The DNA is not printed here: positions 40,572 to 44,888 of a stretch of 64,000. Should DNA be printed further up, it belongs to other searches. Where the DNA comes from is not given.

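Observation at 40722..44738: Giant Gly/Thr/Ser/Ala-rich repeat protein with no recognisable export or anchoring signal, next to the photosynthesis cluster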

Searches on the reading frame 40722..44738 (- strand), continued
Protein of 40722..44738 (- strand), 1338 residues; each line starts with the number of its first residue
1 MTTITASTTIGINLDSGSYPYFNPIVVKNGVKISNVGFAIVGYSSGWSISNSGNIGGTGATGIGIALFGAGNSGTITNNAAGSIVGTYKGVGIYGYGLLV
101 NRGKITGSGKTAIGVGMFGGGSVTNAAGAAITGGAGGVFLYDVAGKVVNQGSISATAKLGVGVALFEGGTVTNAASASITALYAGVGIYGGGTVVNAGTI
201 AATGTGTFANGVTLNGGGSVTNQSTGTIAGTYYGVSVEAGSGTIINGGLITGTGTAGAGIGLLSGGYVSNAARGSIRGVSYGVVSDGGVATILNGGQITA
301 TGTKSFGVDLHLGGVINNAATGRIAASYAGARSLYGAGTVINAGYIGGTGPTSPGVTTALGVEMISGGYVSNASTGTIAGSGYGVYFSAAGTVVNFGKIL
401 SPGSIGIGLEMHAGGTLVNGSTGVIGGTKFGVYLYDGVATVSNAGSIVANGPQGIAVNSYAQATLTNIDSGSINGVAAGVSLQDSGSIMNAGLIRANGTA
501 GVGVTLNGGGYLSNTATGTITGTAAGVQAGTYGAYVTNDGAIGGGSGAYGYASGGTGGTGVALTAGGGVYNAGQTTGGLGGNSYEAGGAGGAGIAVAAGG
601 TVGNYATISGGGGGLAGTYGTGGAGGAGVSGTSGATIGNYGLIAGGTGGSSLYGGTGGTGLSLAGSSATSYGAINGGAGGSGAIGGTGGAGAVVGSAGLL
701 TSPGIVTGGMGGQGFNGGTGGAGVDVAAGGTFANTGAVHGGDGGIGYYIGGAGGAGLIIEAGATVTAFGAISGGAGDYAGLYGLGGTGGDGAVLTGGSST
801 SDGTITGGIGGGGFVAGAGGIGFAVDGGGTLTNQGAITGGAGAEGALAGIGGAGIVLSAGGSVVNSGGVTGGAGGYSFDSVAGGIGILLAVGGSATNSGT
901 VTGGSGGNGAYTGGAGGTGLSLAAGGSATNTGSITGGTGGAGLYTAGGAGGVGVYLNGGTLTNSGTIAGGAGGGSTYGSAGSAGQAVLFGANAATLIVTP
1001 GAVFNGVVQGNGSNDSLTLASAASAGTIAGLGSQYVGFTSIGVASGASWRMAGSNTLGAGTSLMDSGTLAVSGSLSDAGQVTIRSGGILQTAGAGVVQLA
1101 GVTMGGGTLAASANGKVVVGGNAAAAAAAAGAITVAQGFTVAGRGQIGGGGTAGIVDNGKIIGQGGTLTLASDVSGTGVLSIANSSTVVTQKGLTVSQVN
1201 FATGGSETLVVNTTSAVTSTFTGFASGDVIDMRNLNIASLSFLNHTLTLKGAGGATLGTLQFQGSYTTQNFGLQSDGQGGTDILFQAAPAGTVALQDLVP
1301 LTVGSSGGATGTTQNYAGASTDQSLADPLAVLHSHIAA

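Call 48: search_protein_families(library=ncbifam, proteins=[P0059, P0064, P0017, P0084, P0006, P0018], max_evalue=0.1)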
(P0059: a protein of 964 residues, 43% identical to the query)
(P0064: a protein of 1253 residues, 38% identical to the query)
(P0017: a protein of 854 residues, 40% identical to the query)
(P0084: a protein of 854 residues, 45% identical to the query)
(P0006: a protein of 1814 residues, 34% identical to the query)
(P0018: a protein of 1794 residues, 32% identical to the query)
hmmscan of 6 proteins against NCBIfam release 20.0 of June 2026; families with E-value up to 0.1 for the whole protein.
P0059 (964 aa): 0 families

P0064 (1253 aa): 0 families

P0017 (854 aa): 0 families

P0084 (854 aa): 0 families

P0006 (1814 aa): 0 families

P0018 (1794 aa): 0 families

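Call 59: search_protein_families(library=pfam, proteins=[P0119, P0069, P0090, P0052, P0064], max_evalue=0.01)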
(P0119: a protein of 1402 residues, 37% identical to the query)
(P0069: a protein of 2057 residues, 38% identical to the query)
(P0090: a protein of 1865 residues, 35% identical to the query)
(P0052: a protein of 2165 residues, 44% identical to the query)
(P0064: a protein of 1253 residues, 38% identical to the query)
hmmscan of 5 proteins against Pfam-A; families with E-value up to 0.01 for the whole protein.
P0119 (1402 aa): 1 family
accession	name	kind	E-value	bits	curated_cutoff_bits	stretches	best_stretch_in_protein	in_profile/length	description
PF04185.19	Phosphoesterase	-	6.1e-28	98.4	23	1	27-240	105-355/356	Phosphoesterase family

P0069 (2057 aa): 2 families
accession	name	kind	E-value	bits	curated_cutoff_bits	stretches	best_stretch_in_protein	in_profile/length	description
PF01839.29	FG-GAP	-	1.6e-09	37.9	22.1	2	2005-2020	5-20/37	FG-GAP repeat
PF13517.12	FG-GAP_3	-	1.3e-07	32.5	26.9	2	1959-2020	1-61/61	FG-GAP-like repeat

P0090 (1865 aa): 1 family
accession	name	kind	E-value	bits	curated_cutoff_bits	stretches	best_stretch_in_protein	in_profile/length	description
PF14252.11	DUF4347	-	1.7e-42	145.4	24.6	1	37-202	1-163/164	Domain of unknown function (DUF4347)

P0052 (2165 aa): 3 families
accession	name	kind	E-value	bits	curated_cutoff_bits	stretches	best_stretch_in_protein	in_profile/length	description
PF13403.11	Hint_2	-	3.6e-41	141.4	28.4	1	1970-2102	1-144/147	Hint domain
PF18463.6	PCSK9_C3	-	1.4e-05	25.7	26.7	0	246-261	18-33/74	Proprotein convertase subtilisin-like/kexin type 9 C-terminal domain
PF09249.16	tRNA_NucTransf2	-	0.0044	17.7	27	0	1276-1311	22-56/113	tRNA nucleotidyltransferase, second domain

P0064 (1253 aa): 1 family
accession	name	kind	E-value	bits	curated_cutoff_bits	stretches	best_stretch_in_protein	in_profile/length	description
PF13229.12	Beta_helix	-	0.00087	19.4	25.9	1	128-278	2-155/158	Right handed beta helix region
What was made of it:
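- Relatives are fused without signal peptides to a phosphoesterase domain, DUF4347 and FG-GAP (call 59).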

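Call 83: find_encoding_contigs(protein=P0121, flank=10000, max_places=2)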
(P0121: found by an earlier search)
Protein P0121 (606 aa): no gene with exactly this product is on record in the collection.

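Call 85: list_cluster_members(proteins=[window:40725-44648:-, window:40725-44390:-])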
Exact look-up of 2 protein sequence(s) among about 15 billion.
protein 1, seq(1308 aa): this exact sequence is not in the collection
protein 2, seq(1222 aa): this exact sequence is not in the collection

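Call 87: find_encoding_contigs(protein=P0041, flank=10000, max_places=1)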
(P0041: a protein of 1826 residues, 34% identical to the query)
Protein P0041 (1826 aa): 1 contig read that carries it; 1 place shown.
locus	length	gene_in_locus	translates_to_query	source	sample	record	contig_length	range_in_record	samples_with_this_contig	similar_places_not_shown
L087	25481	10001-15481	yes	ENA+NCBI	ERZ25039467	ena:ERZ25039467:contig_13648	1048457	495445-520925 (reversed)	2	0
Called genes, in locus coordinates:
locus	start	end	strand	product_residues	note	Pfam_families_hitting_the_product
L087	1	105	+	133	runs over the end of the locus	-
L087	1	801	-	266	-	PF00487:FA_desaturase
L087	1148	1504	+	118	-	-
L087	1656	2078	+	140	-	PF00456:Transketolase_N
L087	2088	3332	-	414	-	-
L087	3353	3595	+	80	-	PF22613:Transketolase_C_1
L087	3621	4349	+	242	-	PF00044:Gp_dh_N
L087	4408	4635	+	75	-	PF02800:Gp_dh_C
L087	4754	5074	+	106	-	-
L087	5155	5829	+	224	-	PF00274:Glycolytic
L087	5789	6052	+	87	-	-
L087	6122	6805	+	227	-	PF02581:TMP-TENI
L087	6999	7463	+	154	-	PF00072:Response_reg, PF08281:Sigma70_r4_2 (weak), PF00196:GerE, PF04545:Sigma70_r4 (weak)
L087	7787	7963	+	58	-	-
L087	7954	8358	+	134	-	-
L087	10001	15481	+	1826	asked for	-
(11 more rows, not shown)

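Call 88: find_encoding_contigs(protein=P0084, flank=10000, max_places=1)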
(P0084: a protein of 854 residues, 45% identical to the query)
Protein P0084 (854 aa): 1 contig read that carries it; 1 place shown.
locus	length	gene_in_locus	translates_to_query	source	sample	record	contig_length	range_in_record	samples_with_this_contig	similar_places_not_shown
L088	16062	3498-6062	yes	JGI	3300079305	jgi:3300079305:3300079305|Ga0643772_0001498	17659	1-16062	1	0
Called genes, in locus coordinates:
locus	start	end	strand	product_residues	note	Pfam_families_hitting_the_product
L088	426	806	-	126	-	-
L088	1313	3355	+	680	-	-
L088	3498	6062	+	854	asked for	-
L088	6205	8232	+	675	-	-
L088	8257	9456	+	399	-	-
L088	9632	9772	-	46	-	-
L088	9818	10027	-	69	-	-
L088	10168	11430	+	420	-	-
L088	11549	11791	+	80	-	-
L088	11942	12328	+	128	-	-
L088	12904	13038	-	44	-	-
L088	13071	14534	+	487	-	PF13428:TPR_14 (faint), PF13431:TPR_17 (faint), PF07719:TPR_2 (faint)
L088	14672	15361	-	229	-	PF11663:Toxin_YhaV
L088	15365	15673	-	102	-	-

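Call 89: find_encoding_contigs(protein=P0099, flank=10000, max_places=1)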
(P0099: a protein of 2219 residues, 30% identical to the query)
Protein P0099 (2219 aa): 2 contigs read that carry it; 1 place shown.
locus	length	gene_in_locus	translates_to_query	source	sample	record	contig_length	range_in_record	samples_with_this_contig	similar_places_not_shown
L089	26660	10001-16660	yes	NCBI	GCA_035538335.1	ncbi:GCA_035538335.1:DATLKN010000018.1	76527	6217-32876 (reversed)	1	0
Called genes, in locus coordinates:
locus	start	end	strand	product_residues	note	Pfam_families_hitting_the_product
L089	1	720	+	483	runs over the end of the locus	PF23914:TPR_CcmH_CycH (faint), PF00515:TPR_1 (faint), PF13432:TPR_16 (weak), PF14559:TPR_19 (weak), PF13432:TPR_16, PF14559:TPR_19 (weak), PF13414:TPR_11, PF13432:TPR_16 (weak), +9 more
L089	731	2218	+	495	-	PF13424:TPR_12 (faint), PF00515:TPR_1 (faint), PF07719:TPR_2 (faint), PF13428:TPR_14 (faint), PF13432:TPR_16 (faint), PF14559:TPR_19 (faint), PF13431:TPR_17 (faint), PF13414:TPR_11 (faint)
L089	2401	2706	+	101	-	-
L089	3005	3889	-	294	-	PF03400:DDE_Tnp_IS1 (faint)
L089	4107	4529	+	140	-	-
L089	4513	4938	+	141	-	-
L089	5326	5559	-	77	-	-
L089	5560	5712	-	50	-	-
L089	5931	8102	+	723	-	PF00664:ABC_membrane, PF00005:ABC_tran, PF13304:AAA_21 (faint), PF02463:SMC_N (weak)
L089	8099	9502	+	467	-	PF25994:HH_AprE, PF26002:Beta-barrel_AprE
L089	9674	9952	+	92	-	-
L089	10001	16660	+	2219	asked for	-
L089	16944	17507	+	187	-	PF12867:DinB_2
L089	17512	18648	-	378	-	PF02784:Orn_Arg_deC_N, PF00278:Orn_DAP_Arg_deC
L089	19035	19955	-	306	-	PF00491:Arginase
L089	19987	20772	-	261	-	PF00392:GntR, PF07729:FCD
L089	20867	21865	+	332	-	PF03480:DctP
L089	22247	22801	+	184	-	PF04290:DctQ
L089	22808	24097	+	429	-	PF06808:DctM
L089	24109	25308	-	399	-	PF00108:Thiolase_N, PF22691:Thiolase_C_1 (faint), PF02803:Thiolase_C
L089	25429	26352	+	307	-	PF01545:Cation_efflux, PF16916:ZT_dimer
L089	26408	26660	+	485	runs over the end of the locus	-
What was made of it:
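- Relative P0099 lies directly downstream of an ABC exporter (723 aa) and a HlyD-family MFP on the same strand (call 89).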

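Call 103: search_protein_families(library=pfam, proteins=[L089:5931-8102:+, L089:8099-9502:+, L089:9674-9952:+], max_evalue=0.001)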
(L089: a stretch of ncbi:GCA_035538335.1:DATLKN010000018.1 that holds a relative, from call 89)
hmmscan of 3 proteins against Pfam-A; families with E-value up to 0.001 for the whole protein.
L089:5931-8102:+ (723 aa): 7 families
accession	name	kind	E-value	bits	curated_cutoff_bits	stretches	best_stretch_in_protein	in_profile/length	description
PF00664.28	ABC_membrane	-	4.6e-37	128.6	28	1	177-431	9-266/274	ABC transporter transmembrane region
PF00005.33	ABC_tran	-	2.5e-35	122.5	25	1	499-648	1-137/137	ABC transporter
PF02463.25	SMC_N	-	2.6e-07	30.7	40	1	538-691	109-212/220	RecF/RecN/SMC N terminal domain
PF13304.12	AAA_21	-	9.4e-06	26.3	27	0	615-678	233-300/304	AAA domain, putative AbiEii toxin, Type IV TA system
PF13191.12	AAA_16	-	5.7e-05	24.1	32.6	1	510-667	25-161/167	AAA ATPase domain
PF09818.15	ABC_ATPase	-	0.00086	18.8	23.2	0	599-649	138-187/283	P-loop domain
PF13401.12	AAA_22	-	0.00087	20.1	27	0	514-650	10-96/130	AAA domain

L089:8099-9502:+ (467 aa): 2 families
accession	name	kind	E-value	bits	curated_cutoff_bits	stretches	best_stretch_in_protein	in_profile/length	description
PF13437.12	HlyD_3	-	4.1e-11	44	22.2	1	299-386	1-84/106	HlyD family secretion protein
PF16576.10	HlyD_D23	-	5.2e-08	32.9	30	1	242-384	67-190/214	Barrel-sandwich domain of CusB or HlyD membrane-fusion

L089:9674-9952:+ (92 aa): 0 families

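Call 111: find_encoding_contigs(protein=P0014, flank=10000, max_places=1)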
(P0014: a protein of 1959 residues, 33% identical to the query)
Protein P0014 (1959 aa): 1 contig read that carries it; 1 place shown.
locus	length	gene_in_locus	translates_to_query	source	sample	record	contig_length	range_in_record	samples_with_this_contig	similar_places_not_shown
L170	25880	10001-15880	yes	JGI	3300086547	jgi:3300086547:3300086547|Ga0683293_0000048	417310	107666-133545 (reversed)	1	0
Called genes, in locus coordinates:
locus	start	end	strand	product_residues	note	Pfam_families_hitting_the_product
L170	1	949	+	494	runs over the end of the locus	PF02321:OEP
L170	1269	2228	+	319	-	-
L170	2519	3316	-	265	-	PF20247:DUF6602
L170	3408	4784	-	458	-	PF13742:tRNA_anti_2, PF01336:tRNA_anti-codon, PF02601:Exonuc_VII_L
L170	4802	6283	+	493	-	PF11794:HpaB_N, PF03241:HpaB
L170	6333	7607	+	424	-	PF02844:GARS_N, PF01071:GARS_A, PF02222:ATP-grasp (weak), PF02843:GARS_C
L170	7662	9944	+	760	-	PF13403:Hint_2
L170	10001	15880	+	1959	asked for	PF13403:Hint_2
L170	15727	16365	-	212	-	-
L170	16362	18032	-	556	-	PF00497:SBP_bac_3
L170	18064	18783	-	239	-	PF05175:MTS (faint), PF06325:PrmA (weak), PF08241:Methyltransf_11 (weak), PF13649:Methyltransf_25 (weak)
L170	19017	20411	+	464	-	PF12849:PBP_like_2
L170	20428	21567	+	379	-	PF09084:NMT1 (weak), PF16868:NMT1_3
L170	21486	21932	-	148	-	PF00383:dCMP_cyt_deam_1, PF14437:MafB19-deam, PF14439:Bd3614-deam (weak)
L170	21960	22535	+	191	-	PF02627:CMD (weak)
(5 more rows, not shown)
